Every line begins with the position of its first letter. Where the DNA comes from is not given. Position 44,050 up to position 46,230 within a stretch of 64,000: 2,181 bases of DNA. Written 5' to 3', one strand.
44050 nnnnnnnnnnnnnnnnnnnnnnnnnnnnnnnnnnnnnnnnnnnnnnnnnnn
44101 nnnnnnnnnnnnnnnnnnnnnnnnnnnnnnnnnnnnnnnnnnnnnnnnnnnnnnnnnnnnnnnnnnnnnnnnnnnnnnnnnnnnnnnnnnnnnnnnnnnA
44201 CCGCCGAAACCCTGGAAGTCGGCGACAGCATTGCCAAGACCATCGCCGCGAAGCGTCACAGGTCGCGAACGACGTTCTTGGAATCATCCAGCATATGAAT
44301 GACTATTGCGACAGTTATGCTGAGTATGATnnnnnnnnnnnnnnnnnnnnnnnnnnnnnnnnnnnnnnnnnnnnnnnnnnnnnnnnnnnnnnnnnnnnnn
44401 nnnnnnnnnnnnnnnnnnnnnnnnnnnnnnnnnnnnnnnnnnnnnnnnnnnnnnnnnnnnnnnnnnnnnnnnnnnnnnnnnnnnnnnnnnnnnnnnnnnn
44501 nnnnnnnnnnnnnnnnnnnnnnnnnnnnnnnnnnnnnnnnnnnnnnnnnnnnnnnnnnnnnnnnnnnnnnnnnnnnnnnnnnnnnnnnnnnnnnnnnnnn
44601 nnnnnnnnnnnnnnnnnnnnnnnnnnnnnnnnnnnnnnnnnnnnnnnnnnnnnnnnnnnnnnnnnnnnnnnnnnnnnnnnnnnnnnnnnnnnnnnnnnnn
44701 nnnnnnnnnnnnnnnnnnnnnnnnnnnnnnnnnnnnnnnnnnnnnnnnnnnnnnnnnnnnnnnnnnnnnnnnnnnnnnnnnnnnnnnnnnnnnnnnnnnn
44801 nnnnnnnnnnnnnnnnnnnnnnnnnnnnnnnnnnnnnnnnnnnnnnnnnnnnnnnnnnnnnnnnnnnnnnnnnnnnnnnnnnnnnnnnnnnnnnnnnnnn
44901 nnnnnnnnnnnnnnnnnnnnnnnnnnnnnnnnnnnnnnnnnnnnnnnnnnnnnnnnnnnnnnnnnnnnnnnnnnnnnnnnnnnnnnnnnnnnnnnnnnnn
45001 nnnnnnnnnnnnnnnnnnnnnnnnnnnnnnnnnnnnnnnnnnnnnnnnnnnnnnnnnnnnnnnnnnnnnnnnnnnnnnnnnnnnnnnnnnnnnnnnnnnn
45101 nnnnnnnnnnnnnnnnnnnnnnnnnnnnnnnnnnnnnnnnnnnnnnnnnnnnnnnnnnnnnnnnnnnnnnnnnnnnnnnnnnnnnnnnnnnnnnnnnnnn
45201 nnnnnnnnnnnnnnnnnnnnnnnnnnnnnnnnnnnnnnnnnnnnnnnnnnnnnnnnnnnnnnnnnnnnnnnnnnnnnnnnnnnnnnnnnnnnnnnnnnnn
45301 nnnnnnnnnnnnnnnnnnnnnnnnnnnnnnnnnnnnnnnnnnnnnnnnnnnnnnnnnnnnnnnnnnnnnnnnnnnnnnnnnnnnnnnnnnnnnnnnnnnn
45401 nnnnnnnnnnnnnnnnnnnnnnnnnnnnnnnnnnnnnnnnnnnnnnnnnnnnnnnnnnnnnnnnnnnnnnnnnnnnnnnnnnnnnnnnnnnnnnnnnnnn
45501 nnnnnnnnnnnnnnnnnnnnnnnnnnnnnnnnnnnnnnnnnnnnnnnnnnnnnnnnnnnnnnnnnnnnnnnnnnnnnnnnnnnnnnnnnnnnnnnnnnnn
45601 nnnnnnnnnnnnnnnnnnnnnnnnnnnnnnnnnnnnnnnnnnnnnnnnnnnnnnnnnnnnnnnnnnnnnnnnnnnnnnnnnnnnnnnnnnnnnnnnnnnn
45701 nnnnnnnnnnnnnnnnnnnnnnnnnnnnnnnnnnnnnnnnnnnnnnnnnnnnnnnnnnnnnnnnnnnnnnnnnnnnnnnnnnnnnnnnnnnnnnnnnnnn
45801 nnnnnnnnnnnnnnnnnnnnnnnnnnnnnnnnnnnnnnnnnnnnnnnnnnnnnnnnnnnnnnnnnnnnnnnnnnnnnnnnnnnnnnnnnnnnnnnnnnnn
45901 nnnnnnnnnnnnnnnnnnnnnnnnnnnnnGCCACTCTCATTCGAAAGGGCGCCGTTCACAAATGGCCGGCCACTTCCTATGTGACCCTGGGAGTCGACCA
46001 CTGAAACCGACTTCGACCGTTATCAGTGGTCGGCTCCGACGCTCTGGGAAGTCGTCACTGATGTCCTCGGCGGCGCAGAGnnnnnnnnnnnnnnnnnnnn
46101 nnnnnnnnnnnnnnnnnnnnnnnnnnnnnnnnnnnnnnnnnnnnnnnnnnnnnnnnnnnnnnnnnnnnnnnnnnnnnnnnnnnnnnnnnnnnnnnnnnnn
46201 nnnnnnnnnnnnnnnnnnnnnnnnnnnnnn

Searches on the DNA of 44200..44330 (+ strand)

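Call 67: search_dna_similar(query=window:44200-44330:+, collection=phages, mode=near, max_rows=10)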
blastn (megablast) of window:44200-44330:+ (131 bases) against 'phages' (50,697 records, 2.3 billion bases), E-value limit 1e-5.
Records with a match: 207; places in all: 208; records where one place covers at least 80% of the query: 206.
Best place of each record, by identity: 95-99% 4; 90-95% 120; 80-90% 83.
By first word of the organism name: Pseudomonas 203; Pbunalikevirus 4.
By host as written in the record: Pseudomonas aeruginosa 85; Pseudomonas aeruginosa PAO1 55; Pseudomonas sp. 23; - 14; Chyrseobacterium sp. 4; Pseudomonas aeruginosa PA14 4; Pseduomonas aeruginosa 4; Pseudomonas aeruginosa ATCC 27853 4; and 12 more.
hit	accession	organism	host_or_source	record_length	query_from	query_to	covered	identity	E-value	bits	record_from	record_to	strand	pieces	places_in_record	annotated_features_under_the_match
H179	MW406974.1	Pseudomonas phage TH15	Pseudomonas aeruginosa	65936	1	131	100%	97.7%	2e-57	226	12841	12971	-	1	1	hypothetical protein (x2)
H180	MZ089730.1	Pseudomonas phage PSA09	wastewater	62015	1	131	100%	96.9%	8e-56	220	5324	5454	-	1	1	hypothetical protein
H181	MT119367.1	Pseudomonas phage misfit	Pseudomonas aeruginosa PAO1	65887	1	131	100%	94.7%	8e-51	204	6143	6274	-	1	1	hypothetical protein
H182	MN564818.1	Pseudomonas phage DRL-P1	Pseudomonas aeruginosa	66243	1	131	100%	94.7%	8e-51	204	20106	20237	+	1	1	hypothetical protein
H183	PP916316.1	Pseudomonas phage vB_PaeM_HTN3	Pseudomonas aeruginosa AMT 0085-3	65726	1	131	100%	94.7%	8e-51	204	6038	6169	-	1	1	hypothetical protein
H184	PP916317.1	Pseudomonas phage vB_PaeM_HTN4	Pseudomonas aeruginosa AMT 0085-23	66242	1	131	100%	94.7%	8e-51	204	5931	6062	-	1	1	hypothetical protein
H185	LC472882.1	Pseudomonas phage R26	-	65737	1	130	99%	95.4%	6e-52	207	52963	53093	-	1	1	phage protein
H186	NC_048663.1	Pseudomonas phage R26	-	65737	1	130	99%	95.4%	6e-52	207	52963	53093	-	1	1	phage protein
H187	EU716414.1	Pseudomonas phage PB1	Pseudomonas aeruginosa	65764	1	130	99%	94.7%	3e-50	202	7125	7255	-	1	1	conserved hypothetical protein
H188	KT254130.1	Pbunalikevirus phiVader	Chyrseobacterium sp.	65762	1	130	99%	94.7%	3e-50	202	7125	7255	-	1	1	hypothetical protein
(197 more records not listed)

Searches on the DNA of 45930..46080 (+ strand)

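Call 66: search_dna_similar(query=window:45930-46080:+, collection=phages, mode=near, max_rows=10)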
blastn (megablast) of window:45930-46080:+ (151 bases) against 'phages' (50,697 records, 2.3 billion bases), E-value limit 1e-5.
Records with a match: 79; places in all: 80; records where one place covers at least 80% of the query: 79.
Best place of each record, by identity: 95-99% 11; 90-95% 68.
By first word of the organism name: Pseudomonas 75; Pbunalikevirus 4.
By host as written in the record: Pseudomonas aeruginosa 29; Pseudomonas aeruginosa PAO1 26; - 7; Pseudomonas sp. 4; Chyrseobacterium sp. 4; Pseudomonas aeruginosa PAK 2; Pseudomonas aeruginosa PA14 2; Pseudomonas aeruginosa AMT 0085-3 1; and 4 more.
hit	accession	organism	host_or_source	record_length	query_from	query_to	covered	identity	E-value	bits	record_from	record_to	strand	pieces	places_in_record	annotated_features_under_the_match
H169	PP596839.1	Pseudomonas phage WP1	Pseudomonas aeruginosa PAO1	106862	1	151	100%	96.1%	2e-63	246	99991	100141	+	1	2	hypothetical protein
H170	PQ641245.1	Pseudomonas phage vB_Pa_PaW12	Pseudomonas aeruginosa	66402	1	151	100%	96.0%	5e-63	244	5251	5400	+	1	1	hypothetical protein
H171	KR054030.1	Pseudomonas phage DL60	Pseudomonas aeruginosa PAO1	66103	1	151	100%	96.0%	5e-63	244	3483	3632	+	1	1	hypothetical protein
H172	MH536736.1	Pseudomonas phage E79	Pseudomonas aeruginosa PAO1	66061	1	151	100%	96.0%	5e-63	244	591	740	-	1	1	hypothetical protein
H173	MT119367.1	Pseudomonas phage misfit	Pseudomonas aeruginosa PAO1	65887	1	151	100%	96.0%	5e-63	244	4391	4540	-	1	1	hypothetical protein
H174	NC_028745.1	Pseudomonas phage DL60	Pseudomonas aeruginosa PAO1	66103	1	151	100%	96.0%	5e-63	244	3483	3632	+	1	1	hypothetical protein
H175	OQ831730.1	Pseudomonas phage 109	Pseudomonas aeruginosa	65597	1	151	100%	96.0%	5e-63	244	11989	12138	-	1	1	hypothetical protein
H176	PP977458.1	Pseudomonas phage vB_PaeM_4005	Pseudomonas aeruginosa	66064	1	151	100%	96.0%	5e-63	244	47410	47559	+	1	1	record has no annotation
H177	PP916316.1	Pseudomonas phage vB_PaeM_HTN3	Pseudomonas aeruginosa AMT 0085-3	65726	1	151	100%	96.0%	5e-63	244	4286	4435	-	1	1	hypothetical protein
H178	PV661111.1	Pseudomonas phage Banzai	Pseudomonas aeruginosa PAO1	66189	1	151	100%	96.0%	5e-63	244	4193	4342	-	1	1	hypothetical protein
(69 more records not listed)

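Call 68: get_annotated_region(hit=H174, flank=400)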
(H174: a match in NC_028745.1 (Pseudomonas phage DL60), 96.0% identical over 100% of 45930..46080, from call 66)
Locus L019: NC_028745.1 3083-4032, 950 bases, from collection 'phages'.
description: Pseudomonas phage DL60, complete genome.
organism: Pseudomonas phage DL60 (NCBI taxid 1640970)
taxonomy: Viruses; Duplodnaviria; Heunggongvirae; Uroviricota; Caudoviricetes; Pbunavirus; Pbunavirus DL60
host: Pseudomonas aeruginosa PAO1; source: -; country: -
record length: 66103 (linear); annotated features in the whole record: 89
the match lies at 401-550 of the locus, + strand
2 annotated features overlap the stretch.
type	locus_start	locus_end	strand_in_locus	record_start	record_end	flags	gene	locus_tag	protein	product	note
CDS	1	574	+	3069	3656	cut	-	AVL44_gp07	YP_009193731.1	hypothetical protein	-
CDS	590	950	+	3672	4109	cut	-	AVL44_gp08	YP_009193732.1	hypothetical protein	-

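Call 69: get_annotated_region(hit=H169, flank=400)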
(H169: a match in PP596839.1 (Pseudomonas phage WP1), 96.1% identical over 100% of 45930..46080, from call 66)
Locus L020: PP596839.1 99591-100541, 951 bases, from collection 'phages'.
description: Pseudomonas phage WP1, complete genome.
organism: Pseudomonas phage WP1 (NCBI taxid 3136767)
taxonomy: Viruses; Duplodnaviria; Heunggongvirae; Uroviricota; Caudoviricetes
host: Pseudomonas aeruginosa PAO1; source: sewage; influent; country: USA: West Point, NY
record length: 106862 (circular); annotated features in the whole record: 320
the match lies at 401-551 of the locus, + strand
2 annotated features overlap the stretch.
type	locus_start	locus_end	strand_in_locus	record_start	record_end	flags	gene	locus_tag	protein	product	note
CDS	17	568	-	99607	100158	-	-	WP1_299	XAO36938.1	hypothetical protein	phrog No_PHROG; top_hit No_PHROG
CDS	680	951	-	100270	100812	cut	-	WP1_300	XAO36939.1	hypothetical protein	phrog No_PHROG; top_hit No_PHROG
